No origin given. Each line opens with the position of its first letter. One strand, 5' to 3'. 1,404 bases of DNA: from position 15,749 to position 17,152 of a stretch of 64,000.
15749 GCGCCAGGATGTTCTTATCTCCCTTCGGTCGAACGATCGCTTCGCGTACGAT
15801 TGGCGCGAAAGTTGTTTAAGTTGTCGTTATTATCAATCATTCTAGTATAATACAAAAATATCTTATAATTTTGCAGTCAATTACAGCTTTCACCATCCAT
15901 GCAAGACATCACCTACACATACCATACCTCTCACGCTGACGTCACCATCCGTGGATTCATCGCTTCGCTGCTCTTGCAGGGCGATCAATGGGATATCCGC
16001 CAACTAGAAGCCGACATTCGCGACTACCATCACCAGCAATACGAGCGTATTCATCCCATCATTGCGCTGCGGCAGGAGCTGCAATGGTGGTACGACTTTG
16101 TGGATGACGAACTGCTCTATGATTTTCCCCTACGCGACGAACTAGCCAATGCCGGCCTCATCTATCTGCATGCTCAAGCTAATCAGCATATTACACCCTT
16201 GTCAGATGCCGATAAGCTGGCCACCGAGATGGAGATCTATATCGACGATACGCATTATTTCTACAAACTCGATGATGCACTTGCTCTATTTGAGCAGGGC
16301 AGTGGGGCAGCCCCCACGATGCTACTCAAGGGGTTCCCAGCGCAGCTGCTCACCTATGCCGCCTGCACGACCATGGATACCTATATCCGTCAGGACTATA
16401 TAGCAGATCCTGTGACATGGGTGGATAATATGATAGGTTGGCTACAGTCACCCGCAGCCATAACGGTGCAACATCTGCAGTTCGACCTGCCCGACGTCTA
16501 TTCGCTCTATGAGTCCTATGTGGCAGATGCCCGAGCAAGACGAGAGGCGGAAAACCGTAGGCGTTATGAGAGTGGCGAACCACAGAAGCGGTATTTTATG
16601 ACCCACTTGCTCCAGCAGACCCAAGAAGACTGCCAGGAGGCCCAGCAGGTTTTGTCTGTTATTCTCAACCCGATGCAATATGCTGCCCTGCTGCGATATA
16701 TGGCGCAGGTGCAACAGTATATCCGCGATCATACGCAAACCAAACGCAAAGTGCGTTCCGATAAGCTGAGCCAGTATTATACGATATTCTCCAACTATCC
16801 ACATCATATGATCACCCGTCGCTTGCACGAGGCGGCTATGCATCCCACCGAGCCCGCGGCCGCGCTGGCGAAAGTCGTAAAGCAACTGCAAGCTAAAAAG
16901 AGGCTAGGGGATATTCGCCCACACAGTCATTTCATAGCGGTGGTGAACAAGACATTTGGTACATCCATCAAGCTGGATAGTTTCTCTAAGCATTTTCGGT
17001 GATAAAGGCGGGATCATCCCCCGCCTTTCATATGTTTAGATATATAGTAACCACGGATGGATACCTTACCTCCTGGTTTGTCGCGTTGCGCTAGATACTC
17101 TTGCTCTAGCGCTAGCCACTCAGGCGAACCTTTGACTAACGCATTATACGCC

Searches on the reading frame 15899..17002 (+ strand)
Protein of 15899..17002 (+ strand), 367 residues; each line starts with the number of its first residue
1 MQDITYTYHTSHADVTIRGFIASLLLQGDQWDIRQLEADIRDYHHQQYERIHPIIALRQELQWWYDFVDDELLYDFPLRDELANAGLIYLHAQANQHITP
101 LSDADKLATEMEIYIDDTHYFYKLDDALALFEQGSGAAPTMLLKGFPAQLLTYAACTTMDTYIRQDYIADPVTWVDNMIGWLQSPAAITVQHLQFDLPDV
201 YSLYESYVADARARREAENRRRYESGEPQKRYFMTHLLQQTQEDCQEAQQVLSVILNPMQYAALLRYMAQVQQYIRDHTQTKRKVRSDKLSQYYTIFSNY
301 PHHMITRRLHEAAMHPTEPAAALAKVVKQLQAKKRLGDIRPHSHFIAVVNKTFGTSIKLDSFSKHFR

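Call 13: search_protein_families(library=pfam, proteins=[window:15899-17002:+], max_evalue=0.01)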
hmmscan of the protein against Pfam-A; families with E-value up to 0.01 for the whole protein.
window:15899-17002:+ (367 aa): 0 families

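Call 15: search_protein_families(library=ncbifam, proteins=[window:15899-17002:+], max_evalue=0.01)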
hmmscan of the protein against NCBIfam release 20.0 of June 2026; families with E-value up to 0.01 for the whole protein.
window:15899-17002:+ (367 aa): 0 families

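Call 64: search_protein_families(library=padloc, proteins=[window:15899-17002:+], max_evalue=0.001)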
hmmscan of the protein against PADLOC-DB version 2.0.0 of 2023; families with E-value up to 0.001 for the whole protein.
window:15899-17002:+ (367 aa): 0 families
